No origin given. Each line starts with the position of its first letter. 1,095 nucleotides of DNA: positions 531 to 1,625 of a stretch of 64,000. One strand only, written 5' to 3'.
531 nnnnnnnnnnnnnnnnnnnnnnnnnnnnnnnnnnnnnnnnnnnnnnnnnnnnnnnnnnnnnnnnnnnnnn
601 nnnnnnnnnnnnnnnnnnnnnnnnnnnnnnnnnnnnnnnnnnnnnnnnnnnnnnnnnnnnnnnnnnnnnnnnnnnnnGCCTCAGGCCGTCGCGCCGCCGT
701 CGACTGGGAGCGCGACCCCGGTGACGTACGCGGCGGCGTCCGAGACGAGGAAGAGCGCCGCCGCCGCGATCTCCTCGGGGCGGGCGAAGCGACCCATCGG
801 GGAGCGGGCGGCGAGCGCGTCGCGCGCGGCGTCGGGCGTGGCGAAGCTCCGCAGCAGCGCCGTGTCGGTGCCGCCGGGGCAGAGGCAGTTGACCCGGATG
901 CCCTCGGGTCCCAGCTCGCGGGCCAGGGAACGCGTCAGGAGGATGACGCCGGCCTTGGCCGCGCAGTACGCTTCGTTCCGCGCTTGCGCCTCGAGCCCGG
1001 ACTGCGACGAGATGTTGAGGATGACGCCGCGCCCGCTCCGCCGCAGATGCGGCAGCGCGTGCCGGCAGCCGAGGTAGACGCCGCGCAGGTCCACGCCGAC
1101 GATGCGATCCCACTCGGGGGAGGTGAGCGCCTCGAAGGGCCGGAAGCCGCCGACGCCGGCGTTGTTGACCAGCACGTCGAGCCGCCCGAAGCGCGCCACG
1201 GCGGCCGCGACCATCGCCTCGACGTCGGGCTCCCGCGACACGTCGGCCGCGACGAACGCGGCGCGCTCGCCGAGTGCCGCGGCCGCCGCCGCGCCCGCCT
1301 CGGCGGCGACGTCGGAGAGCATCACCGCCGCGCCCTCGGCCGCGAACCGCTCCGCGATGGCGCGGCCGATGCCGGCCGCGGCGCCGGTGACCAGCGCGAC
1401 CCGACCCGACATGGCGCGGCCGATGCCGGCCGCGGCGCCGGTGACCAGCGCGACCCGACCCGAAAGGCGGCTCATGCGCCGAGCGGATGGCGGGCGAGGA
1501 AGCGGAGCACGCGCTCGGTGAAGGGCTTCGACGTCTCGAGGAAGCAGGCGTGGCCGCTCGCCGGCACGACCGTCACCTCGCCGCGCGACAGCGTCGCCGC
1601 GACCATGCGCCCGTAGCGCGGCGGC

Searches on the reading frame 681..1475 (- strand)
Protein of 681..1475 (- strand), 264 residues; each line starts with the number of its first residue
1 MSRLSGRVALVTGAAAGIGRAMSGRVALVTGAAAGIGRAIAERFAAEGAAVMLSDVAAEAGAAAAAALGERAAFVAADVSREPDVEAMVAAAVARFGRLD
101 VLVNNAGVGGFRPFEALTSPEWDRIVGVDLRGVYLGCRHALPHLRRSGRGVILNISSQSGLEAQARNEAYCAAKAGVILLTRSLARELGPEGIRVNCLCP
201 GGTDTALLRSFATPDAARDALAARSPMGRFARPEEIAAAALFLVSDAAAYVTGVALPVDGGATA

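Call 43: search_protein_families(library=pfam, proteins=[window:681-1475:-], max_evalue=0.0001)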
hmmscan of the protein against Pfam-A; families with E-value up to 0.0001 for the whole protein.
window:681-1475:- (264 aa): 3 families
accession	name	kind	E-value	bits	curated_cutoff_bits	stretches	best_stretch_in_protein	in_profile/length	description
PF13561.12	adh_short_C2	-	9e-71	238.6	27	1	31-263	1-236/236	Enoyl-(Acyl carrier protein) reductase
PF00106.31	adh_short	-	2.3e-62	210.4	26.6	1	25-210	1-189/195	short chain dehydrogenase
PF08659.16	KR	-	1.9e-10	41.4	22.6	1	27-175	3-154/180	KR domain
